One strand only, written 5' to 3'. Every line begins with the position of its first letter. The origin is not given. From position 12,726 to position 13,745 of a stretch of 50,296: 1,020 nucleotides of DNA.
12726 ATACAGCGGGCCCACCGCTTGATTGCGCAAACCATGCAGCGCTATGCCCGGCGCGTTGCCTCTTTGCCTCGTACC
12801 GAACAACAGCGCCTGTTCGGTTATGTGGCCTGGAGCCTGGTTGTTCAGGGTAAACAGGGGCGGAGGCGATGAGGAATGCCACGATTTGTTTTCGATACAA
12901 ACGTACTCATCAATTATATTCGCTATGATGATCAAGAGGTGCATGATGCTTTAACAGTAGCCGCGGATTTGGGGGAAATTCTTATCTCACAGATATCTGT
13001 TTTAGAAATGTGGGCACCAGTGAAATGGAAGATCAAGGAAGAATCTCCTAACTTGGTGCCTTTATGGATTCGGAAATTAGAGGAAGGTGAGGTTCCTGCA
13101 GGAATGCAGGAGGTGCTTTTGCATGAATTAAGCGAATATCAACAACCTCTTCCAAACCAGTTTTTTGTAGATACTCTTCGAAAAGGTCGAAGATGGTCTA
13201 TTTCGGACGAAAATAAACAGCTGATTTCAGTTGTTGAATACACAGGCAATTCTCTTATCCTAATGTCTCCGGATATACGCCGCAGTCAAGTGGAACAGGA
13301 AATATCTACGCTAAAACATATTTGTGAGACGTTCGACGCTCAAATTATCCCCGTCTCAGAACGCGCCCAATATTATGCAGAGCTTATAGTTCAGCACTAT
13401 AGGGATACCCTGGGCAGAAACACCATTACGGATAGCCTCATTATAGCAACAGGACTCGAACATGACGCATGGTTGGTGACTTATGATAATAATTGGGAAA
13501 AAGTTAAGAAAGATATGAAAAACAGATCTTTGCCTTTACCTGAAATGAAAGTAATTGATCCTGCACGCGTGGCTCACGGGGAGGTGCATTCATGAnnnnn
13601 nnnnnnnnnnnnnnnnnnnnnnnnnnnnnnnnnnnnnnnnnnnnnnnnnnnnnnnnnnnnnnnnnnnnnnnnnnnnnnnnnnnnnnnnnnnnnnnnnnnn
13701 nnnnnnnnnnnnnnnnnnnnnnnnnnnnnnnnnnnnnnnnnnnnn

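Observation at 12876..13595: Sharply AT-rich PIN-domain gene with a roughly 100-aa insertion, seamlessly coupled inside the effector operon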

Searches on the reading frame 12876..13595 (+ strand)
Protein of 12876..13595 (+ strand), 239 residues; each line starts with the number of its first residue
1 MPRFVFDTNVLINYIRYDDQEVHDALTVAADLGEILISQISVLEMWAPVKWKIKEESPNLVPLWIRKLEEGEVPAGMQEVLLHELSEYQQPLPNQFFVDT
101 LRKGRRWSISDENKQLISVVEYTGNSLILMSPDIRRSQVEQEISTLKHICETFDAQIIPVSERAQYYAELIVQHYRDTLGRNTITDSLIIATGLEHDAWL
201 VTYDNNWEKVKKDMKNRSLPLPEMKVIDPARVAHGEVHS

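Call 9: search_protein_families(library=pfam, proteins=[window:12876-13595:+], max_evalue=0.1)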
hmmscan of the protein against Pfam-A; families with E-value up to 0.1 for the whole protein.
window:12876-13595:+ (239 aa): 3 families
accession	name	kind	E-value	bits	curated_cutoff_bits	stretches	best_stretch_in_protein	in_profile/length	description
PF01850.27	PIN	-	1.9e-11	45.1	23.6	2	149-212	61-119/120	PIN domain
PF18476.7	PIN_8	-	0.0067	16.8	26.1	1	4-46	2-45/227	PIN like domain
PF18480.7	DUF5615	-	0.09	13.1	23.8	0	172-207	24-58/110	Domain of unknown function (DUF5615)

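Call 10: search_protein_families(library=ncbifam, proteins=[window:12876-13595:+], max_evalue=0.01)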
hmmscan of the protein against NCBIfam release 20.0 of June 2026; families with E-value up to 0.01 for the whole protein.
window:12876-13595:+ (239 aa): 2 families
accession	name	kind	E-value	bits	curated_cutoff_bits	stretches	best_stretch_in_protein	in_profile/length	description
NF047959.1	TA_toxin_VapC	equivalog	3.4e-05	23.9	80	0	5-46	2-43/125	type II toxin-antitoxin system VapC family toxin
NF047863.1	VapCLeptosp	equivalog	0.00071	19.9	140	0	4-49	1-45/130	type II toxin-antitoxin system tRNA(fMet)-specific endonuclease VapC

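Call 11: search_protein_families(library=padloc, proteins=[window:12876-13595:+], max_evalue=0.01)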
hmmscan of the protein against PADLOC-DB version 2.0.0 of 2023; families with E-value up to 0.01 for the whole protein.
window:12876-13595:+ (239 aa): 1 family
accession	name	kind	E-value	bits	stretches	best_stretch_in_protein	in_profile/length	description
PDLC01081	C3a166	-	1.1e-10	39.7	1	136-218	62-141/157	poss. crRNA proc.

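Call 12: search_solved_structures(query=window:12876-13592:+, max_evalue=10, show_alignments=3)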
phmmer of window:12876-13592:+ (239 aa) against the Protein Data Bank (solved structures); distinct sequences matched with E-value up to 10: 0.

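Call 13: find_homologous_proteins(query=window:12876-13592:+, max_evalue=0.001)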
Query window:12876-13592:+ (239 aa): 18 proteins with E <= 0.001 among 219 candidates.
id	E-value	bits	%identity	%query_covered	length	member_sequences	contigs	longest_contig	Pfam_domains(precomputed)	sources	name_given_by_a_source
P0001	7.5e-156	535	100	100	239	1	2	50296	PF01850.28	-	-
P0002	1.1e-133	462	87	100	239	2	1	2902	PF01850.28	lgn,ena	-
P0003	4.3e-131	454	85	99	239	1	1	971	PF01850.28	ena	-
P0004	3.4e-128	444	83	99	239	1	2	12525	PF01850.28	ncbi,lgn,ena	-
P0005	3.4e-127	441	82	100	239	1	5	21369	PF01850.28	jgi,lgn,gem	-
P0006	7.2e-125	433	82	99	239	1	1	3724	PF01850.28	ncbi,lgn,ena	-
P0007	2.3e-123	429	79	100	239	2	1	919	PF01850.28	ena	-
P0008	1.7e-100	354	66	99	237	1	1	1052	PF01850.28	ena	-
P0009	3.7e-99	349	65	99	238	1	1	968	PF01850.28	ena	-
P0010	1.4e-96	341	64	98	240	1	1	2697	PF01850.28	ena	-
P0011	1.8e-96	341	65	98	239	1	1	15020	PF01850.28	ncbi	-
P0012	1.3e-92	328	61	99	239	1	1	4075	PF01850.28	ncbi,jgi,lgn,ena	-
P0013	1.1e-90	322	61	98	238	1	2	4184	PF01850.28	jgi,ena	-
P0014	5.2e-89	316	61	99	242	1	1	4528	PF01850.28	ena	-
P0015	1.3e-88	315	60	99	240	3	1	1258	PF01850.28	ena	-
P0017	5.4e-86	306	58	99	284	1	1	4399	PF01850.28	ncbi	-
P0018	1.2e-80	289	57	99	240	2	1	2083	PF01850.28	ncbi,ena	-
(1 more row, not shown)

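Call 15: find_encoding_contigs(protein=P0005, flank=10000, max_places=3)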
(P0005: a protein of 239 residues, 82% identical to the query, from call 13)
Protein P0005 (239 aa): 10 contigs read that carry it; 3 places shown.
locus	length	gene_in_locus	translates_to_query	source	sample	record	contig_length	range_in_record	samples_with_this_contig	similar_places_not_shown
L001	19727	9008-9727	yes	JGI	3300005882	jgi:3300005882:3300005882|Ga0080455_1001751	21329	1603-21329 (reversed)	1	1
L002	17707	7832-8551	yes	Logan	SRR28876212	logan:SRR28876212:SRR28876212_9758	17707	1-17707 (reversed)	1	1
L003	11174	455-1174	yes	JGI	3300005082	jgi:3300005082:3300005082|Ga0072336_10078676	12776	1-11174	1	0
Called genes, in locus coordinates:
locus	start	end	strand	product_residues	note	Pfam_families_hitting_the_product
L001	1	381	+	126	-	?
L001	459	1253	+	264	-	PF21350:Cas6_I-A, PF01881:Cas_Cas6_C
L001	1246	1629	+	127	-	-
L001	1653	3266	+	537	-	PF22335:Cas10-Cmr2_palm2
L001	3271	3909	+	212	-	PF03787:RAMPs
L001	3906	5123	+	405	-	-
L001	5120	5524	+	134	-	-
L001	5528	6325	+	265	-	PF03787:RAMPs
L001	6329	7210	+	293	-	PF03787:RAMPs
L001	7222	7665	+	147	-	-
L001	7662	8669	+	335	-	PF03787:RAMPs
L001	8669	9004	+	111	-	-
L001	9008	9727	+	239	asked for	PF01850:PIN (faint)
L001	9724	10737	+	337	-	PF09623:Cas_NE0113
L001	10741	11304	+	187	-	-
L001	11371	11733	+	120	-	-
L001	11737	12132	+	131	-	-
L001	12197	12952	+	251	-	PF01881:Cas_Cas6_C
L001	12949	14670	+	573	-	-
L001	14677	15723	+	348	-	PF01905:DevR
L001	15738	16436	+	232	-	-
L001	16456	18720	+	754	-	PF01966:HD (weak), PF18019:Cas3_HD (weak), PF04851:ResIII (weak), PF00270:DEAD, PF00271:Helicase_C (weak), PF22590:Cas3-like_C_2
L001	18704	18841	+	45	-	-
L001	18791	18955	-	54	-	-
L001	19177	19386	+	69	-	PF15919:HicB_lk_antitox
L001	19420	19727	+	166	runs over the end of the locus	PF01930:Cas_Cas4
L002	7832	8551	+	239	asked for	PF01850:PIN (faint)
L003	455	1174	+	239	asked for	PF01850:PIN (faint)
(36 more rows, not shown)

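Call 16: find_encoding_contigs(protein=P0011, flank=10000, max_places=2)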
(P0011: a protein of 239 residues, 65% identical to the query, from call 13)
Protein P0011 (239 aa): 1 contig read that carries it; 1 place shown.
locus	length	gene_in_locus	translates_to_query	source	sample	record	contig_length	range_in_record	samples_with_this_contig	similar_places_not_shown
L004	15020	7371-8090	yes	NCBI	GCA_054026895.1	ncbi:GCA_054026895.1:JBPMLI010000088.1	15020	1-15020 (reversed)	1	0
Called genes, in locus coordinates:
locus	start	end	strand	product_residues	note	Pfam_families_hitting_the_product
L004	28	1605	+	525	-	PF22335:Cas10-Cmr2_palm2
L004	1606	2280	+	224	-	PF03787:RAMPs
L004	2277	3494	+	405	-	-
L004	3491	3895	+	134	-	-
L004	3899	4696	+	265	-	PF03787:RAMPs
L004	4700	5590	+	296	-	PF03787:RAMPs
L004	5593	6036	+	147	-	-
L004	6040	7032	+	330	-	PF03787:RAMPs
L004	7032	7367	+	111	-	-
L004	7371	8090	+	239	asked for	PF01850:PIN (faint)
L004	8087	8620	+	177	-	PF09623:Cas_NE0113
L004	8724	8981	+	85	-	-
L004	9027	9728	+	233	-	-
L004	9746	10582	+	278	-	PF18765:Polbeta, PF01934:HepT-like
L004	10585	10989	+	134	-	-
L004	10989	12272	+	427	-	PF22230:Csx1_CARF, PF09455:Csx1_HEPN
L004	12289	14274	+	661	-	PF09484:Cas_TM1802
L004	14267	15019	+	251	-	?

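Call 18: find_related_loci(query=A1, collection=genome_contigs, flank=10000)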
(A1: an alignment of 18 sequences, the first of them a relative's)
Query A1 (239 aa) in genome_contigs; peptide patterns used: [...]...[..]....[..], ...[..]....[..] (x = any residue, [..] = any of these).
22 stretches matched a pattern; 3 encode a relative of the query (tblastn E <= 1e-3); 3 distinct loci.
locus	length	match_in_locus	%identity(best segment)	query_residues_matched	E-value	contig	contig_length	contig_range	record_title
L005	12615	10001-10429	33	3-229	5e-20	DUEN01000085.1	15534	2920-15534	MAG TPA_asm: Caldilineae bacterium isolate J4 Contig85, whole genome shotgun sequence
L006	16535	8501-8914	31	4-229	2e-11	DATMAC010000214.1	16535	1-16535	MAG TPA_asm: Thermoflexus sp. isolate SMAG_U13315 k141_301260, whole genome shotgun sequence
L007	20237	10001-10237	32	4-78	2e-4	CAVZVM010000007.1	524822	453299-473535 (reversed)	MAG: uncultured Acidobacteriaceae bacterium isolate MFD02248.bin.1.32 genome assembly, contig: contig_3182, whole genome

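Call 28: find_encoding_contigs(protein=P0004, flank=10000, max_places=2)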
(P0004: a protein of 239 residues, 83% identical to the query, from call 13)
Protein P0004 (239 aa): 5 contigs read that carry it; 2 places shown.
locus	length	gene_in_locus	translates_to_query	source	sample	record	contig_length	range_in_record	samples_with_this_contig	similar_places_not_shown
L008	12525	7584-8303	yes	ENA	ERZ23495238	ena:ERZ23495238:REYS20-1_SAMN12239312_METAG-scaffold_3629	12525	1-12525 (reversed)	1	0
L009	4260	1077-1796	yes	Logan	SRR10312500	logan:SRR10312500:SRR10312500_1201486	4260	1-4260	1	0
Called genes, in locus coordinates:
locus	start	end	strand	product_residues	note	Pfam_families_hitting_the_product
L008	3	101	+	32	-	?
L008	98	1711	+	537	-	PF22335:Cas10-Cmr2_palm2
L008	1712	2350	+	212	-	PF03787:RAMPs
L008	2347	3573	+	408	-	-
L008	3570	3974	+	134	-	-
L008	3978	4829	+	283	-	PF03787:RAMPs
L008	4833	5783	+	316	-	PF03787:RAMPs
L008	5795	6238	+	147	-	-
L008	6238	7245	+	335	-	PF03787:RAMPs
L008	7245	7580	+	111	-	-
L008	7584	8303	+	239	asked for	PF01850:PIN (faint)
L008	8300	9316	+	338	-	PF09623:Cas_NE0113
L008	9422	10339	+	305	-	PF23400:CARF_Card1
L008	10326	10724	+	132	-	-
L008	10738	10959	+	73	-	-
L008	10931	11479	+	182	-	PF14907:NTP_transf_5 (faint), PF08843:AbiEii, PF09970:DUF2204 (weak), PF19502:DUF6036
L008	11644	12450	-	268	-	PF00571:CBS (faint)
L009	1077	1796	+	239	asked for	PF01850:PIN (faint)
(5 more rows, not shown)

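Call 29: find_encoding_contigs(protein=P0017, flank=10000, max_places=2)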
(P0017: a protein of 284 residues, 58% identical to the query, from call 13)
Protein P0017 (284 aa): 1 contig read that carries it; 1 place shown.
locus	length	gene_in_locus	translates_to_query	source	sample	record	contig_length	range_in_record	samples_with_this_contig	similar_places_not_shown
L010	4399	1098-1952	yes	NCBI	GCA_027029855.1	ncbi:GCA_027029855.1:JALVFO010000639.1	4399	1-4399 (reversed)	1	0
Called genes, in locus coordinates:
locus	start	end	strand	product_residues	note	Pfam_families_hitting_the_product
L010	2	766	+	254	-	?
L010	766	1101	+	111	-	-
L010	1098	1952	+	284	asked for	PF01850:PIN (faint)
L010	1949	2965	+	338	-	PF09623:Cas_NE0113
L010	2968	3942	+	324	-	-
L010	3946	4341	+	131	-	-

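Call 35: find_encoding_contigs(protein=P0012, flank=10000, max_places=1)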
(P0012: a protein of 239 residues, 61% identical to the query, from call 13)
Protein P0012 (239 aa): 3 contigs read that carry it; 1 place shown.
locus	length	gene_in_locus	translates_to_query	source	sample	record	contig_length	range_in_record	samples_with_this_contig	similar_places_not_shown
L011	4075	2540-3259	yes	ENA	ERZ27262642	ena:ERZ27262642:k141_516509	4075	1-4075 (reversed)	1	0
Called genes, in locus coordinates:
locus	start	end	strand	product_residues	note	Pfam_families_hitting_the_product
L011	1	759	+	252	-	?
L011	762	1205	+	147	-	-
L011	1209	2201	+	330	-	PF03787:RAMPs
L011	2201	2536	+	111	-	-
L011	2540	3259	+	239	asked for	PF01850:PIN (faint)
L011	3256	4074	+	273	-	?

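Call 36: find_encoding_contigs(protein=P0014, flank=10000, max_places=1)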
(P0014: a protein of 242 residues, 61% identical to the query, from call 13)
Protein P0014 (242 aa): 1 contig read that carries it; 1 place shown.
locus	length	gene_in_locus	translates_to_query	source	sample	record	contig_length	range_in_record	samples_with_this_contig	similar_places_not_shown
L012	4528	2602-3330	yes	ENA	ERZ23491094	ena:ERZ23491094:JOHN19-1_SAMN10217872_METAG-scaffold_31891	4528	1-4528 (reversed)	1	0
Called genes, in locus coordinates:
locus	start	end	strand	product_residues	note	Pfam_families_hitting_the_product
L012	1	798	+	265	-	?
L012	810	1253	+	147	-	-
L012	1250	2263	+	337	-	PF03787:RAMPs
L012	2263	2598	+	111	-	-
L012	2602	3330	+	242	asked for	PF01850:PIN (faint)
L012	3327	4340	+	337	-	PF09623:Cas_NE0113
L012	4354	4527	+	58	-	?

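Call 37: find_encoding_contigs(protein=P0013, flank=10000, max_places=1)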
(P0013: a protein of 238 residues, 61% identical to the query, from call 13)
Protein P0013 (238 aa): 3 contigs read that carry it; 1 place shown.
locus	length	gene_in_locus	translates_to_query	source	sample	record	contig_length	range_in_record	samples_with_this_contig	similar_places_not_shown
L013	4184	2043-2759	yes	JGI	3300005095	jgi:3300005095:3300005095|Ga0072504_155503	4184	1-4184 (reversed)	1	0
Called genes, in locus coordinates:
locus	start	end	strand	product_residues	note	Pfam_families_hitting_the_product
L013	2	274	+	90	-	?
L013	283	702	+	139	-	-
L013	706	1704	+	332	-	PF03787:RAMPs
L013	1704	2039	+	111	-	-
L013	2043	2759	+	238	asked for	PF01850:PIN (faint)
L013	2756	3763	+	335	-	PF09623:Cas_NE0113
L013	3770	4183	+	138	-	?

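Call 39: predict_structure(alignment_id=A1)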
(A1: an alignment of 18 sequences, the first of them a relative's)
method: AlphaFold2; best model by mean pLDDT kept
length: 239 residues; sequences in the alignment: 18
mean_pLDDT: 81.5   pTM: 0.66
mean pLDDT of the five models: 81.5, 64.8, 49.0, 47.9, 41.9
residues with pLDDT >= 90: 66; 70-90: 137; 50-70: 34; < 50: 2
segments of 3 or more residues with pLDDT < 50: none
pLDDT, mean of each block of 10 residues (from residue 1): 88 86 95 90 72 64 90 88 71 89 90 86 79 69 91 92 84 65 62 79 80 77 84 85
secondary structure, 60 per line:
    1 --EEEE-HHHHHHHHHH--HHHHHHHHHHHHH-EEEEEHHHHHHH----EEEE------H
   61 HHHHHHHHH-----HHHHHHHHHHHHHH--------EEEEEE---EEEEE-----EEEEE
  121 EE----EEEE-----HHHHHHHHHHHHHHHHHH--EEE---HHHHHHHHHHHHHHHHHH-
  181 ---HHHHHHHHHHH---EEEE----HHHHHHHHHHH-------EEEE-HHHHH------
elements in order: E3-6 H8-17 H20-32 E34-38 H39-45 E50-53 H60-69 H75-88 E97-102 E106-110 E116-122 E127-130 H136-153 E156-158 H162-179 H184-194 E198-201 H206-216 E224-227 H229-233

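Call 41: search_protein_representatives(alignment_id=A1)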
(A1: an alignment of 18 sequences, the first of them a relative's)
Query: 18 sequences, 239 profile positions. Proteins with E-value up to 0.001 (for the whole library): 34; up to 1e-10: 26; up to 1e-30: 3. The best 34 are listed.
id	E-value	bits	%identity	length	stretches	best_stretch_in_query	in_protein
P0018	3.6e-120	416.3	-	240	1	1-239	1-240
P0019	5.3e-69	248.8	-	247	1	1-238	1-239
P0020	1.3e-44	169.0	-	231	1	2-235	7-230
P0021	2.0e-29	119.2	-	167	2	135-220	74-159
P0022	1.7e-28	116.2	-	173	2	135-234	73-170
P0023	2.7e-28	115.5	-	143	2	137-213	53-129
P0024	8.5e-28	113.9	-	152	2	136-220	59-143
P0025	2.7e-27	112.2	-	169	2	137-235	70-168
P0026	3.8e-26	108.5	-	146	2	136-214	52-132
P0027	4.4e-26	108.3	-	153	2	135-213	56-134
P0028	1.3e-25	106.8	-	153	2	135-219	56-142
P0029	1.6e-25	106.4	-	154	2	137-233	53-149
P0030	2.6e-25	105.7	-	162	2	134-213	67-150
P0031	5.6e-25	104.7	-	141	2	131-215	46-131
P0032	1.6e-23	99.9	-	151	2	134-234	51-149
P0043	8.1e-12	61.6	-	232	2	129-233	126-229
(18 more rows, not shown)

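Call 43: fold_search(model_id=the predicted structure, library=pdb)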
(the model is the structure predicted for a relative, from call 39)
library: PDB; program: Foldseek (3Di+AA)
matches with E <= 10: 888; with E <= 0.001: 10
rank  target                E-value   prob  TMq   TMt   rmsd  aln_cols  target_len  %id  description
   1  3zvk_B                2.3e-05  1.00  0.44  0.76   5.4       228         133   13  Crystal structure of VapBC2 from Rickettsia felis bound to a DNA fragment from their promoter (released 2011-12-14)
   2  3zvk_C                3.0e-05  1.00  0.43  0.73   6.1       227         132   13  Crystal structure of VapBC2 from Rickettsia felis bound to a DNA fragment from their promoter (released 2011-12-14)
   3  3zvk_A                7.7e-05  1.00  0.42  0.71   6.4       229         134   14  Crystal structure of VapBC2 from Rickettsia felis bound to a DNA fragment from their promoter (released 2011-12-14)
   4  1y82_B                1.5e-04  1.00  0.45  0.68   7.8       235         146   13  Conserved hypothetical protein Pfu-367848-001 from Pyrococcus furiosus (released 2005-01-25)
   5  6sd6_D                3.6e-04  1.00  0.42  0.73   8.5       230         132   10  Structure of VapBC from Shigella sonnei (released 2020-08-26)
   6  1y82_A                5.1e-04  1.00  0.43  0.65   8.0       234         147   12  Conserved hypothetical protein Pfu-367848-001 from Pyrococcus furiosus (released 2005-01-25)
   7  5ecw_A                5.4e-04  1.00  0.44  0.76   7.9       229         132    9  Structure of the Shigella flexneri VapC mutant D7A (released 2016-02-17)
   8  9h6a_A                6.4e-04  1.00  0.45  0.77   7.3       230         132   10  Crystal structure of the E. coli F-plasmid VapBC toxin-antitoxin complex (released 2024-12-18)
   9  3tnd_A                6.4e-04  1.00  0.42  0.72   8.1       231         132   10  Crystal structure of Shigella flexneri VapBC toxin-antitoxin complex (released 2011-11-02)
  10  6ifc_A                7.7e-04  1.00  0.41  0.71   8.1       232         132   11  Crystal structure of VapBC from Salmonella typhimurium (released 2020-01-29)
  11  1ye5_B                1.0e-03  1.00  0.43  0.66   5.1       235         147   11  Crystal structure of hypothetical protein of unknown function from pyrococcus horikoshii OT3 (released 2005-05-17)
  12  1y82_D                1.2e-03  1.00  0.43  0.69   7.8       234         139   12  Conserved hypothetical protein Pfu-367848-001 from Pyrococcus furiosus (released 2005-01-25)
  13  1ye5_A                1.5e-03  1.00  0.45  0.71   4.9       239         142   11  Crystal structure of hypothetical protein of unknown function from pyrococcus horikoshii OT3 (released 2005-05-17)
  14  5h4h_B                1.8e-03  1.00  0.42  0.64   5.5       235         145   11  Structure of PIN-domain protein (VapC4 toxin) from Pyrococcus horikoshii determined at 2.2 A resolution (released 2016-11-23)
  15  5ed0_A                2.1e-03  1.00  0.41  0.69   8.2       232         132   10  Structure of the Shigella flexneri VapC mutant D7N (released 2016-02-17)
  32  7by2_B                2.5e-02  1.00  0.36  0.66   6.4       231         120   14  Toxin-antitoxin complex from Klebsiella pneumoniae (released 2021-04-28)
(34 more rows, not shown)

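Call 51: find_encoding_contigs(protein=P0019, flank=10000, max_places=2)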
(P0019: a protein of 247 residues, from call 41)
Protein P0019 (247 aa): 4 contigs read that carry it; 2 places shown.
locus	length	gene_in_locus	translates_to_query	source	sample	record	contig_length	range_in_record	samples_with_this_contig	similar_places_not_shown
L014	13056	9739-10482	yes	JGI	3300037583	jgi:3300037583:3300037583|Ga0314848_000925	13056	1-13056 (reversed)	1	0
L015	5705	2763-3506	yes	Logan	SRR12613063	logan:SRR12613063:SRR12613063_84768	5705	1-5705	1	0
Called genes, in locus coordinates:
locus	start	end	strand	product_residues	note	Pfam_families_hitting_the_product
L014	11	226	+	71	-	-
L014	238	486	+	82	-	PF10049:DUF2283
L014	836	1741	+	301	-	PF09623:Cas_NE0113, PF00196:GerE (weak), PF04545:Sigma70_r4 (faint), PF13936:HTH_38 (weak)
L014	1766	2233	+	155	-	-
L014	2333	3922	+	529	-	PF22335:Cas10-Cmr2_palm2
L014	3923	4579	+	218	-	PF03787:RAMPs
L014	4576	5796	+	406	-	PF03787:RAMPs (faint)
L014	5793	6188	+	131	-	-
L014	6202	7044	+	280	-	PF03787:RAMPs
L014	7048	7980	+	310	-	PF03787:RAMPs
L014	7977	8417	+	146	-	-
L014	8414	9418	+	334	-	PF03787:RAMPs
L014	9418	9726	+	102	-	-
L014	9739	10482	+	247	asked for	PF01850:PIN (faint)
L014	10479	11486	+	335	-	PF09623:Cas_NE0113, PF09651:Cas_APE2256 (faint)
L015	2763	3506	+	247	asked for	PF01850:PIN (faint)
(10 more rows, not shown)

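Call 52: find_encoding_contigs(protein=P0020, flank=10000, max_places=2)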
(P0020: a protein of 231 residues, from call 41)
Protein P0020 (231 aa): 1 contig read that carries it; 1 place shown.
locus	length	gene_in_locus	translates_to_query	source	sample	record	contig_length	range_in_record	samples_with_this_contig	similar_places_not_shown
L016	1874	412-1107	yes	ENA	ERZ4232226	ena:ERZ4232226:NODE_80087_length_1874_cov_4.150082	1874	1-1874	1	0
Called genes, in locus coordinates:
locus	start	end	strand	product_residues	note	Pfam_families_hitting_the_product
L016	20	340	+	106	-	-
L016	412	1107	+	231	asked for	PF01850:PIN (faint)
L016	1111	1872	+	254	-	?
